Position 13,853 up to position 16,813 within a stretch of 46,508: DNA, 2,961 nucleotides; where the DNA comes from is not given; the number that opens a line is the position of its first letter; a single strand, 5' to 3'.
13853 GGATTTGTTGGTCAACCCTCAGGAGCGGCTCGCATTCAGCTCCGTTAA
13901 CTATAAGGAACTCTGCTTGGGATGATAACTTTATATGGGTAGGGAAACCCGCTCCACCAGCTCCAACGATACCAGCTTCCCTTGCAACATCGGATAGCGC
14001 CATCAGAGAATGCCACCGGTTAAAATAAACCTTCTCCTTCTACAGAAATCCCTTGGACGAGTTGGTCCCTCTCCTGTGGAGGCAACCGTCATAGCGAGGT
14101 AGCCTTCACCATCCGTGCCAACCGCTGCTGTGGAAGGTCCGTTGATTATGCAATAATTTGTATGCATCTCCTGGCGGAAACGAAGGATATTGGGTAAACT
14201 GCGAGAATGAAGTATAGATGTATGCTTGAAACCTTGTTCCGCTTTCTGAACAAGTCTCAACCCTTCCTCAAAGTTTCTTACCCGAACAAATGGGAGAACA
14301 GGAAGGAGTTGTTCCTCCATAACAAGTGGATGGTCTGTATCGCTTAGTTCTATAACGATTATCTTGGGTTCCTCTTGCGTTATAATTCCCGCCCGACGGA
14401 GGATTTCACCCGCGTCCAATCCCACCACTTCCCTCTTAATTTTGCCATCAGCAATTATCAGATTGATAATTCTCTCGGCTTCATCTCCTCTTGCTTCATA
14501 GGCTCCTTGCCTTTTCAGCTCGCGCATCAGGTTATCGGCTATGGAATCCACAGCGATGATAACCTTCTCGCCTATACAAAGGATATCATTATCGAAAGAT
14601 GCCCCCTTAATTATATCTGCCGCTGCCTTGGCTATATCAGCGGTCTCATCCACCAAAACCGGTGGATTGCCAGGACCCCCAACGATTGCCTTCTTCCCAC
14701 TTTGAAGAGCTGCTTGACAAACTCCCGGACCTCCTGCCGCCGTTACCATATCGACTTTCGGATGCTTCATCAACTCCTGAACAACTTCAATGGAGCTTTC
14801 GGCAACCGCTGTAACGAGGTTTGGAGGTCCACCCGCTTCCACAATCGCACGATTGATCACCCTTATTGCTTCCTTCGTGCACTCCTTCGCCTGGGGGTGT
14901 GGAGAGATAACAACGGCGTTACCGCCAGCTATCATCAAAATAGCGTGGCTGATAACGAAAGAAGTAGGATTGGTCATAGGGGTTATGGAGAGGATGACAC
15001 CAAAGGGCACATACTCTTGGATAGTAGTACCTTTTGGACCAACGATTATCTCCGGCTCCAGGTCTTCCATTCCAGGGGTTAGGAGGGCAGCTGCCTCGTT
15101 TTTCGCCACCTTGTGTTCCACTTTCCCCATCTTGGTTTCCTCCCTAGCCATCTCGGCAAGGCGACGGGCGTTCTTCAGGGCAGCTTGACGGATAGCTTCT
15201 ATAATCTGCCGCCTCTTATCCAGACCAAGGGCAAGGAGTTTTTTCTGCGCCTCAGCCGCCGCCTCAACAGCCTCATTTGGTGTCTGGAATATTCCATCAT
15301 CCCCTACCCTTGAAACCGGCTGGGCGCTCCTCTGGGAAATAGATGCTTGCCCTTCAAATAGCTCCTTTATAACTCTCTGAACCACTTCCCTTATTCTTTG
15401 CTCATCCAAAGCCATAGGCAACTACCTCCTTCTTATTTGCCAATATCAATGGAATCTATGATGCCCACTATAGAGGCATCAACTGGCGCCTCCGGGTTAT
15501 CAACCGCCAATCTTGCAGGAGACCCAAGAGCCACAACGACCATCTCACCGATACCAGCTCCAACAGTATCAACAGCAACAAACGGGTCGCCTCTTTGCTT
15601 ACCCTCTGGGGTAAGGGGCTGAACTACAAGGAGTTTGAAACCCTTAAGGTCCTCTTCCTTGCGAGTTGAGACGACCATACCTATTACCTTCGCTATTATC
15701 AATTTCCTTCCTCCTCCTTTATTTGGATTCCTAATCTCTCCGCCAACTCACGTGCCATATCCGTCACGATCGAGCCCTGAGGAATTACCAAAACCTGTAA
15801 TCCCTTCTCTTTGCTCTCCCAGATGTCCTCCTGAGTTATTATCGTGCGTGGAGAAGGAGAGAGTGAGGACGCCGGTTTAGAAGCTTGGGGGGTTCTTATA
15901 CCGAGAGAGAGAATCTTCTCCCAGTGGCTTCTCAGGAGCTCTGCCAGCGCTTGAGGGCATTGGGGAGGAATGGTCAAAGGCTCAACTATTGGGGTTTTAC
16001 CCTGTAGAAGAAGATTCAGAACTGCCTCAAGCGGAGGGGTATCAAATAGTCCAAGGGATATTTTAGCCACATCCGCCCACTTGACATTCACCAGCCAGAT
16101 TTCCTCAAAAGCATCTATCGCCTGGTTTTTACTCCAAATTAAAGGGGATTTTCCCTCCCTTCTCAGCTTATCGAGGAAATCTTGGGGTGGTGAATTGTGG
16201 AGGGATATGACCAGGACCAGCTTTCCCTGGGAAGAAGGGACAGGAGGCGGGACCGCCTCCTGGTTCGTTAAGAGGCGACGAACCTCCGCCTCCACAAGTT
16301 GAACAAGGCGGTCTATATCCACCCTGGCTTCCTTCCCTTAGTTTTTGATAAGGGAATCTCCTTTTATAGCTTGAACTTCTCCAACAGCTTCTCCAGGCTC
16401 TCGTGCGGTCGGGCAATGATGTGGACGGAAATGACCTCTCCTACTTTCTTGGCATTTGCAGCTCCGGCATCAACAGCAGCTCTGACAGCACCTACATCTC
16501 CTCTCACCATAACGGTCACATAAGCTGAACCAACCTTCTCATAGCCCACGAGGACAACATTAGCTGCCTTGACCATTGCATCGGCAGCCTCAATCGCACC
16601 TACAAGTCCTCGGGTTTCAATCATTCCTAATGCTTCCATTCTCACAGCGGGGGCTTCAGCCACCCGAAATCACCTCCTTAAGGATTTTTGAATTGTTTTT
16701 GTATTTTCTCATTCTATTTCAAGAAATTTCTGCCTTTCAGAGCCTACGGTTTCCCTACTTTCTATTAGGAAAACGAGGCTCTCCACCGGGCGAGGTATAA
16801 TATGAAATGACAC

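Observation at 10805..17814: Variant aldolase-based bacterial microcompartment operon with Fe-S electron conduit and radical SAM enzyme but no PduL, no alcohol dehydrogenase and no glycyl radical enzyme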

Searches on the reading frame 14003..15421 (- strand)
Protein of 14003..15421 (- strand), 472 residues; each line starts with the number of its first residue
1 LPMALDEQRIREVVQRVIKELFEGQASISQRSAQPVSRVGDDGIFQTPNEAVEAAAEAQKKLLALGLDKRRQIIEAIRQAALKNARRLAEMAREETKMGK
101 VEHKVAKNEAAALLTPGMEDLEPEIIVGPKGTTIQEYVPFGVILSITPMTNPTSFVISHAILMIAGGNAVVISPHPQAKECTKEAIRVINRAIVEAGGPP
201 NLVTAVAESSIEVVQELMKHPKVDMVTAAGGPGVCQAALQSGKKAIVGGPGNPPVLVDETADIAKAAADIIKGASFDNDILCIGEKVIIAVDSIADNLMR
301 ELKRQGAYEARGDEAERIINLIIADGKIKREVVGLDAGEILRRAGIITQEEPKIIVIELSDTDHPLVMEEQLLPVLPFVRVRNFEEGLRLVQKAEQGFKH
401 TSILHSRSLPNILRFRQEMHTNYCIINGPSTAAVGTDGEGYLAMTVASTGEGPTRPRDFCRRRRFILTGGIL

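Call 3: search_protein_families(library=pfam, proteins=[window:14003-15421:-], max_evalue=0.01)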
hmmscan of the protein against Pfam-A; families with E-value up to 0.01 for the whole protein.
window:14003-15421:- (472 aa): 1 family
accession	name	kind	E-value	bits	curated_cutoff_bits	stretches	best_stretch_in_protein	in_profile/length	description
PF00171.27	Aldedh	-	2.4e-35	122.4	23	2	49-305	32-292/461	Aldehyde dehydrogenase family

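Call 4: search_protein_families(library=ncbifam, proteins=[window:14003-15421:-], max_evalue=0.01)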
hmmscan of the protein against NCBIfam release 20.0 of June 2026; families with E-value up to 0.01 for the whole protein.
window:14003-15421:- (472 aa): 41 families (the best 25 are shown)
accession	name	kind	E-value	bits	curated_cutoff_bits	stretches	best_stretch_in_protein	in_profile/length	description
NF011927.0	PRK15398.1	subfamily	3.8e-165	550.1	403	1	6-470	2-461/465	aldehyde dehydrogenase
NF010378.0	PRK13805.1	equivalog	1.8e-87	294.1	951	1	49-442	17-416/872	bifunctional acetaldehyde-CoA/alcohol dehydrogenase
TIGR02518.1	EutH_ACDH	equivalog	1.2e-73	248.6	620.1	1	48-435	10-405/488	acetaldehyde dehydrogenase (acetylating)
NF047625.1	AcylSulfactDhSauS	equivalog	1.8e-53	182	600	1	50-446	8-413/464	acylating sulfoacetaldehyde dehydrogenase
NF040648.1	lactal_redase_Meth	equivalog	2.7e-26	92.6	650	1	49-431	36-426/463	lactaldehyde dehydrogenase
TIGR01237.1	D1pyr5carbox2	equivalog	2.3e-20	72.8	659.65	1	36-453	60-495/511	L-glutamate gamma-semialdehyde dehydrogenase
NF042993.1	AlphKGSA_gudD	equivalog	9.9e-20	70.7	770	1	46-302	42-303/481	alpha-ketoglutaric semialdehyde dehydrogenase GucD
TIGR03250.1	PhnAcAld_DH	equivalog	2.5e-18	66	635.65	1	140-399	140-403/472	phosphonoacetaldehyde dehydrogenase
NF002852.0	PRK03137.1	subfamily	1.6e-17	63.5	648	1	49-440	76-484/514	L-glutamate gamma-semialdehyde dehydrogenase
NF040792.1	glyc_ald_dh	equivalog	4.3e-15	55.6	760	1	49-302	41-299/488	D-glyceraldehyde dehydrogenase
NF052305.1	DioxValDhHalo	equivalog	7.1e-15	54.9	750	1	49-303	46-305/483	2,5-dioxovalerate dehydrogenase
NF047626.1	SulfactDhSafD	equivalog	2.8e-14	53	700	1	69-400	46-389/454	sulfoacetaldehyde dehydrogenase SafD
NF006916.0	PRK09407.1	equivalog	4.6e-14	51.9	521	1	43-304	53-319/526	succinic semialdehyde dehydrogenase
NF010000.0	PRK13473.1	subfamily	2.5e-13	49.5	615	1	139-308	138-306/475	aminobutyraldehyde dehydrogenase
NF010575.0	PRK13968.1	equivalog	3.8e-13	49.3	855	1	49-301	32-287/462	succinate-semialdehyde dehydrogenase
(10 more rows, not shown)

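Call 18: find_encoding_contigs(protein=window:14003-15421:-, flank=10000, max_places=6)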
Protein window:14003-15421:- (472 aa): no gene with exactly this product is on record in the collection.

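Call 19: find_related_loci(query=window:14003-15421:-, collection=genome_contigs, flank=10000)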
Query window:14003-15421:- (472 aa) in genome_contigs; peptide patterns used: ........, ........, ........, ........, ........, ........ (x = any residue, [..] = any of these).
58 stretches matched a pattern; 30 encode a relative of the query (tblastn E <= 1e-3); 30 distinct loci.
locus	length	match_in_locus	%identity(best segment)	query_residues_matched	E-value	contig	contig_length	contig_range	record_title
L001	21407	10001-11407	88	3-472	0e+0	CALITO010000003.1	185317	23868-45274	MAG: uncultured bacterium isolate S1_Bin_MAXBIN__049_1 genome assembly, contig: c_000000677051, whole genome shotgun seq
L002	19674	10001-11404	88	3-472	0e+0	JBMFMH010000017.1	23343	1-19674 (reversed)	MAG: bacterium isolate KM4337-16 NODE_456_length_23343_cov_45.180479, whole genome shotgun sequence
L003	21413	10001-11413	73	3-472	0e+0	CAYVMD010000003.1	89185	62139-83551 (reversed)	MAG TPA_asm: uncultured bacterium isolate binchicken_co193_35 genome assembly, contig: NODE_73_length_89185_cov_5.416919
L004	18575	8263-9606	50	5-452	2e-141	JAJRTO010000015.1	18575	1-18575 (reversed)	MAG: Candidatus Poribacteria bacterium isolate Dive96_bin1.70 k141_186381, whole genome shotgun sequence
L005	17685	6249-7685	42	1-468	7e-114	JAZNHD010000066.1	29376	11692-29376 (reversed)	MAG: Eubacteriales bacterium isolate T1900044696_TS20190162.MAGScoT_cleanbin_000041 SGB_1779_k141_1563102, whole genome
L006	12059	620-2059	39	1-468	2e-110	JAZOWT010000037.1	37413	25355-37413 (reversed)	MAG: Eubacteriales bacterium isolate T1900045517_YK20190211.MAGScoT_cleanbin_000029 SGB_7632_k141_1590437, whole genome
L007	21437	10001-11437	38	1-467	2e-108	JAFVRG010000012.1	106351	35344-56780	MAG: Clostridia bacterium isolate RGIG5322 Sheep_Colon-2__c539035, whole genome shotgun sequence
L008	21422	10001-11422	40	5-467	6e-108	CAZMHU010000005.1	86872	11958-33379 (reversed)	MAG TPA_asm: uncultured Eubacteriales bacterium isolate SRP350583_co1_55 genome assembly, contig: NODE_340_length_86872_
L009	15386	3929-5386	39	1-467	3e-107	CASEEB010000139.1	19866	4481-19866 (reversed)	uncultured Eubacteriales bacterium isolate CO.O35.metabat-bins.337 genome assembly, contig: CO.O35.metabat-bins.337.fa_k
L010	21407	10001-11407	39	5-467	2e-106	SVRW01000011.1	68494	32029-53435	MAG: Oscillospiraceae bacterium isolate SIG653 NODE_9827_length_68494_cov_3.157064, whole genome shotgun sequence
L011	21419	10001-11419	41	5-467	3e-106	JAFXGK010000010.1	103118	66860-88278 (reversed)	MAG: Clostridia bacterium isolate RGIG6392 Sheep_Rectum-5__c299, whole genome shotgun sequence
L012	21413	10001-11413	41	5-467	2e-106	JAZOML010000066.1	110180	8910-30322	MAG: Eubacteriales bacterium isolate T1900045648_YK20190342.MAGScoT_cleanbin_000010 SGB_8181_k141_1697564, whole genome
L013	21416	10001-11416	41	5-467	4e-106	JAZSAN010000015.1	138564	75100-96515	MAG: Acutalibacteraceae bacterium isolate T1900044936_TS20190402.MAGScoT_cleanbin_000004 SGB_3442_k141_148492, whole gen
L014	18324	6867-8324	39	1-467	8e-106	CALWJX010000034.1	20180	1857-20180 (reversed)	MAG: uncultured Clostridia bacterium isolate BRZ_FI__bin114 genome assembly, contig: BRZ_FI__NODE_3562_length_20180_cov_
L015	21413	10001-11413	40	5-467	7e-106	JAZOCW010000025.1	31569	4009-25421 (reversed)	MAG: Acutalibacteraceae bacterium isolate T1900044754_TS20190420.MAGScoT_cleanbin_000128 SGB_2260_k141_35595, whole geno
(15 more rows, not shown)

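Call 23: search_protein_families(library=pfam, proteins=[L001:8128-8691:+, L001:7763-8098:+, L001:9076-9717:+, L001:14288-14608:+], max_evalue=0.01)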
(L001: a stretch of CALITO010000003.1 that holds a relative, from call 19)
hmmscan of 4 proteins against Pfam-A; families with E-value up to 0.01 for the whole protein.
L001:8128-8691:+ (187 aa): 4 families
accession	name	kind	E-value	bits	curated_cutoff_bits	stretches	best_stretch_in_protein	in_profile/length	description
PF24722.1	DUF7674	-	0.00023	21.7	27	0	36-82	25-72/111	Domain of unknown function (DUF7674)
PF05597.16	Phasin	-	0.0026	18.2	28.8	0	93-157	24-88/126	Poly(hydroxyalcanoate) granule associated protein (phasin)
PF05823.17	Gp-FAR-1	-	0.0031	18.4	29.2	0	33-94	22-85/149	Nematode fatty acid retinoid binding protein (Gp-FAR-1)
PF09361.15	Phasin_2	-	0.0048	17.5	24.9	0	81-161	11-89/100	Phasin protein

L001:7763-8098:+ (111 aa): 1 family
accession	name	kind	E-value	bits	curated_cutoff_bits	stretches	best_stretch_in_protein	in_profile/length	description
PF00936.24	BMC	-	6.4e-29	100.2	24.5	1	8-83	1-75/75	BMC domain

L001:9076-9717:+ (213 aa): 0 families

L001:14288-14608:+ (106 aa): 0 families

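Call 33: search_protein_families(library=pfam, proteins=[L007:7134-7973:+, L007:7986-9221:+, L007:11481-12680:+, L007:12690-13007:+, L007:14065-14736:+, L007:16909-19440:+, L007:19440-20225:+, L007:20215-20586:+, L007:20588-21019:+], max_evalue=0.001)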
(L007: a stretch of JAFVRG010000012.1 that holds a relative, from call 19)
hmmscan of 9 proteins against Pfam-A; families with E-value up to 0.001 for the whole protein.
L007:7134-7973:+ (279 aa): 3 families
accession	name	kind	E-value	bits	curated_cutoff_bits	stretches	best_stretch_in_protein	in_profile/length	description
PF01380.27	SIS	-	4.7e-23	81.9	25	1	126-250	4-128/131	SIS domain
PF01418.23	HTH_6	-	3.4e-20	72.2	28.3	1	5-77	4-76/77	Helix-turn-helix domain, rpiR family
PF13580.11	SIS_2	-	3.7e-07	30.7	27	1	165-209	94-138/138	SIS domain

L007:7986-9221:+ (411 aa): 1 family
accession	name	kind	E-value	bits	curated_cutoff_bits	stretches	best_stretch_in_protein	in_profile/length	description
PF00871.23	Acetate_kinase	-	3.1e-133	444.7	22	1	9-397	1-391/392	Acetokinase family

L007:11481-12680:+ (399 aa): 3 families
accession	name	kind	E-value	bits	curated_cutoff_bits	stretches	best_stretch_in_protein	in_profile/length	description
PF00107.32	ADH_zinc_N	-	2e-24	86.5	31.8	1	222-356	1-127/129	Zinc-binding dehydrogenase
PF08240.17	ADH_N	-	6.3e-18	65.4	23.5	1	57-170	2-95/104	Alcohol dehydrogenase GroES-like domain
PF16912.11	Glu_dehyd_C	-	4.4e-10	39.8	34.9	1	213-386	32-201/211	Glucose dehydrogenase C-terminus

L007:12690-13007:+ (105 aa): 1 family
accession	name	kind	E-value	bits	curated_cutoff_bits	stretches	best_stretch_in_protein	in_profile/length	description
PF00936.24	BMC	-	2.6e-18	66.2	24.5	1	2-85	1-74/75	BMC domain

L007:14065-14736:+ (223 aa): 2 families
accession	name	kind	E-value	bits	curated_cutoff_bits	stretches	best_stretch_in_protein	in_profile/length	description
PF06130.18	PTAC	-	2.4e-77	259.1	25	1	37-212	1-175/176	Phosphate propanoyltransferase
PF01568.27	Molydop_binding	-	0.00022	21.7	26.8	0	154-175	31-52/110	Molydopterin dinucleotide binding domain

L007:16909-19440:+ (843 aa): 2 families
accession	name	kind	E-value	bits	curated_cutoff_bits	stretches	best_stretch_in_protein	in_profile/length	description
PF02901.20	PFL-like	-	7.3e-247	821.6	24.3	1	12-705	3-647/647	Pyruvate formate lyase-like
PF01228.26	Gly_radical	-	1.7e-35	122.2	22.2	1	722-824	2-105/106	Glycine radical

L007:19440-20225:+ (261 aa): 2 families
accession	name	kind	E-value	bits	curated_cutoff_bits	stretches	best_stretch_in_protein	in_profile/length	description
PF04055.27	Radical_SAM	-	1.8e-18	67.7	29.5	1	27-194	1-162/166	Radical SAM superfamily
PF13353.11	Fer4_12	-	1.1e-14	55.3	22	1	20-154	2-125/137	4Fe-4S single cluster domain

L007:20215-20586:+ (123 aa): 1 family
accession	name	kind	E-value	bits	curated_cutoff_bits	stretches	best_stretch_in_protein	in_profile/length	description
PF00936.24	BMC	-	3.1e-11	43.5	24.5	1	52-109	1-61/75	BMC domain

L007:20588-21019:+ (143 aa): 3 families
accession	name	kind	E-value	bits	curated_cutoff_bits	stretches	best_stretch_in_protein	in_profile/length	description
PF10662.15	PduV-EutP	-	6.5e-52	175.6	21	1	1-141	1-143/143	Ethanolamine utilisation - propanediol utilisation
PF00009.33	GTP_EFTU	-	4.4e-06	26.8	26.5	0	26-139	59-182/188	Elongation factor Tu GTP binding domain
PF01926.29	MMR_HSR1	-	0.00031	21.3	21.9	0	3-79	1-91/113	50S ribosome-binding GTPase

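Call 34: search_protein_families(library=pfam, proteins=[L004:6278-6940:+, L004:9711-9995:+, L004:10126-12480:+, L004:12496-13110:+, L004:13216-14271:+, L004:14318-14734:+, L004:14743-15432:+, L004:15433-16608:+, L004:5287-6111:-, L004:4341-5306:-], max_evalue=0.001)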
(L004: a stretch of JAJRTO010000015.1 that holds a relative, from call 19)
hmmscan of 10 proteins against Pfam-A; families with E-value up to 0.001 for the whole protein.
L004:6278-6940:+ (220 aa): 0 families

L004:9711-9995:+ (94 aa): 1 family
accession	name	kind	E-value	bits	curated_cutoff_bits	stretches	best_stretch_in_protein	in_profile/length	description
PF00708.24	Acylphosphatase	-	7.5e-25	87.5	22.5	1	10-90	2-83/85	Acylphosphatase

L004:10126-12480:+ (784 aa): 1 family
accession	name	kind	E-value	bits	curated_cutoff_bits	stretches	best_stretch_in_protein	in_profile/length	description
PF01326.24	PPDK_N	-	1.1e-82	278.4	27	1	163-436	2-314/328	Pyruvate phosphate dikinase, AMP/ATP-binding domain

L004:12496-13110:+ (204 aa): 1 family
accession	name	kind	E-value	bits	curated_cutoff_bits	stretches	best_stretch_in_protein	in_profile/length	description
PF00391.29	PEP-utilizers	-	2.7e-24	85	23.1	1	122-192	2-72/72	PEP-utilising enzyme, mobile domain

L004:13216-14271:+ (351 aa): 6 families
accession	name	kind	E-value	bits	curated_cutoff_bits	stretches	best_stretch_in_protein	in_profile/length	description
PF07726.17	AAA_3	-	1.2e-61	206.8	27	1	56-190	1-131/131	ATPase family associated with various cellular activities (AAA)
PF17863.7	AAA_lid_2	-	1.6e-17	63.4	22.7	1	268-336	5-73/74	AAA lid domain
PF07728.20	AAA_5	-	4.2e-11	43.5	22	1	56-188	1-139/139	AAA domain (dynein-related subfamily)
PF20030.5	bpMoxR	-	3.8e-07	29.8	27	1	27-218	4-190/205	MoxR domain in the MoxR-vWA-beta-propeller ternary systems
PF00004.35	AAA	-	5.4e-05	24.1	21.2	1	58-193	2-128/131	ATPase family associated with various cellular activities (AAA)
PF00493.29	MCM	-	0.00012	21.7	23.3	1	46-173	49-175/224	MCM P-loop domain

L004:14318-14734:+ (138 aa): 2 families
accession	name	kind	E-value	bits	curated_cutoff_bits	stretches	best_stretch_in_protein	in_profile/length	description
PF22550.1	CesT_Tir_1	-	3.3e-29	101.9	27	1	16-135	5-126/131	CesT_Tir_1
PF05932.18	CesT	-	0.00053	20.5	22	1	25-124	9-112/119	Tir chaperone protein (CesT) family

L004:14743-15432:+ (229 aa): 1 family
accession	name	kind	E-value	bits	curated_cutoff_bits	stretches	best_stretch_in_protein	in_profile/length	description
PF04012.17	PspA_IM30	-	1.2e-58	198.8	33.9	1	5-222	1-217/220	PspA/IM30 family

L004:15433-16608:+ (391 aa): 1 family
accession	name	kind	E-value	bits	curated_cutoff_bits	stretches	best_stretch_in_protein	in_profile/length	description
PF16153.10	DUF4861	-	8.7e-37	127.4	22.3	1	48-378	2-380/380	Domain of unknown function (DUF4861)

L004:5287-6111:- (274 aa): 1 family
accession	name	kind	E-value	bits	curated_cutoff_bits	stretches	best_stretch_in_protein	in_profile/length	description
PF19676.4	DUF6178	-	2e-13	50.1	25.5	1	37-159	6-126/561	Family of unknown function (DUF6178)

L004:4341-5306:- (321 aa): 1 family
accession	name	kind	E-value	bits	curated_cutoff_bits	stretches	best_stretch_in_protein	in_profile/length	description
PF19676.4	DUF6178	-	6e-10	38.6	25.5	1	36-206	277-437/561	Family of unknown function (DUF6178)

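Call 73: find_related_loci(query=window:14003-15421:-, collection=metagenome_contigs, flank=10000)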
Query window:14003-15421:- (472 aa) in metagenome_contigs; peptide patterns used: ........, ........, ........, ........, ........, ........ (x = any residue, [..] = any of these).
91 stretches matched a pattern; 18 encode a relative of the query (tblastn E <= 1e-3); 18 distinct loci.
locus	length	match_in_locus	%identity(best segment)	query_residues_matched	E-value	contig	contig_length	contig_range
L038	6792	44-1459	86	3-472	0e+0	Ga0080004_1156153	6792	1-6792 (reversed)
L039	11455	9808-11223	86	3-472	0e+0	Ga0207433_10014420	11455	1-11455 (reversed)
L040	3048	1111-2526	86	3-472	0e+0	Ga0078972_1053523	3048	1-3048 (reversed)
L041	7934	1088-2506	85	3-472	0e+0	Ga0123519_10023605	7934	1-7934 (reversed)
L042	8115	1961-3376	41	5-467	8e-105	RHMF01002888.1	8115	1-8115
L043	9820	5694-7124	38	1-467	6e-98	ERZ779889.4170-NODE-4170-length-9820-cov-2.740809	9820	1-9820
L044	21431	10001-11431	38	1-467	7e-98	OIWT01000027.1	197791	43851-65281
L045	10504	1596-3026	38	1-467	6e-98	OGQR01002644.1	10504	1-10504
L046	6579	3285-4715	38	1-467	6e-98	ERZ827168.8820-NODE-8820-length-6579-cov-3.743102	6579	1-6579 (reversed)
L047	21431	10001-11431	38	1-467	7e-98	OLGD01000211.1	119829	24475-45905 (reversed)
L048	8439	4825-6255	38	1-467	6e-98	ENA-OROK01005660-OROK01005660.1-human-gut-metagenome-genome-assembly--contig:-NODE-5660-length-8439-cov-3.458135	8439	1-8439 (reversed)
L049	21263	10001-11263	38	1-412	6e-84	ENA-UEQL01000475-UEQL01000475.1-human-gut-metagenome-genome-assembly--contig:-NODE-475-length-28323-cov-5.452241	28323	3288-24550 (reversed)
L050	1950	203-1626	38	1-467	1e-79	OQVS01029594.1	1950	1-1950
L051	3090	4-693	51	238-467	5e-70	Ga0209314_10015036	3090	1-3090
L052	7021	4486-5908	38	1-467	2e-82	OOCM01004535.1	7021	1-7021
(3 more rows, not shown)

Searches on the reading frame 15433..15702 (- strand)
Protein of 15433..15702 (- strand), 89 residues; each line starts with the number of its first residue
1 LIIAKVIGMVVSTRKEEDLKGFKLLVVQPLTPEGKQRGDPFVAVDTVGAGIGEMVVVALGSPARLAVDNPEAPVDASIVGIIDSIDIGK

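Call 3: search_protein_families(library=pfam, proteins=[window:15433-15702:-], max_evalue=0.01)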
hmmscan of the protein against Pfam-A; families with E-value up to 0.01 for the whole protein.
window:15433-15702:- (89 aa): 1 family
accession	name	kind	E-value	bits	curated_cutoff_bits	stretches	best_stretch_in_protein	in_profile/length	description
PF03319.19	EutN_CcmL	-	2.1e-33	115.1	25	1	1-83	1-83/83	Ethanolamine utilisation protein EutN/carboxysome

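Call 4: search_protein_families(library=ncbifam, proteins=[window:15433-15702:-], max_evalue=0.01)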
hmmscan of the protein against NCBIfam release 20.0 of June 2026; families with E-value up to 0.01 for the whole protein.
window:15433-15702:- (89 aa): 4 families
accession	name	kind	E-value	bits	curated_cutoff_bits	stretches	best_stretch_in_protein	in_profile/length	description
NF053795.1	beta_CO2some_L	equivalog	2.8e-26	91.8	125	1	1-87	1-87/99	beta-carboxysome shell vertex protein CcmL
NF011992.0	PRK15448.1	equivalog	3.3e-16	59.2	118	1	1-85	1-85/95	ethanolamine utilization microcompartment protein EutN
TIGR02703.2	carboxysome_A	equivalog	9.3e-13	48.3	120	1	1-84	1-79/81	alpha-carboxysome shell vertex protein CsoS4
TIGR02704.1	carboxysome_B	equivalog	1.1e-12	48.2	88.9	1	1-84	1-78/80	carboxysome peptide B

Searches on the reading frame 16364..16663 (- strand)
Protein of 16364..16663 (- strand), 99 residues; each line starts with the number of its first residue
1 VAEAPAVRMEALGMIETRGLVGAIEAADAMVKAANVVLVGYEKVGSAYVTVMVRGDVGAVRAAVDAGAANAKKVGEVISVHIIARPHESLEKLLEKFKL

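Call 3: search_protein_families(library=pfam, proteins=[window:16364-16663:-], max_evalue=0.01)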
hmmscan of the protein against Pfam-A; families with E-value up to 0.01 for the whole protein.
window:16364-16663:- (99 aa): 1 family
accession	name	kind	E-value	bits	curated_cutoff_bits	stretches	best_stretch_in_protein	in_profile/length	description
PF00936.24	BMC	-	5e-29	100.5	24.5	1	11-86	1-75/75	BMC domain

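Call 4: search_protein_families(library=ncbifam, proteins=[window:16364-16663:-], max_evalue=0.01)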
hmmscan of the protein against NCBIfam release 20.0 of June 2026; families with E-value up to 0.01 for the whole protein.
window:16364-16663:- (99 aa): 7 families
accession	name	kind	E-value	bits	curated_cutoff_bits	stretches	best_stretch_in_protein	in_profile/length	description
NF012018.0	PRK15474.1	equivalog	7.8e-34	115.9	133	1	9-93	1-85/97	ethanolamine utilization microcompartment protein EutM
NF053791.1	BMC_CsoS1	equivalog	9e-31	106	166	1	11-94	8-92/93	alpha-carboxysome major shell protein CsoS1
NF053792.1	beta_CO2some_O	equivalog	1e-25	90.5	270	1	9-94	6-91/205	beta-carboxysome assembly protein CcmO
NF012010.0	PRK15466.1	equivalog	2e-23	83.2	218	1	10-98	3-91/166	ethanolamine utilization microcompartment protein EutK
TIGR02526.1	eut_PduT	equivalog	1.5e-09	37.8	250.3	1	10-96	3-87/182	ethanolamine utilization microcompartment shell protein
NF011944.0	PRK15415.1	equivalog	0.00022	20.6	173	1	11-79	185-254/269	propanediol utilization microcompartment protein PduB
TIGR04501.1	microcomp_PduB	equivalog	0.00079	19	310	1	10-74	140-209/225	microcompartment protein PduB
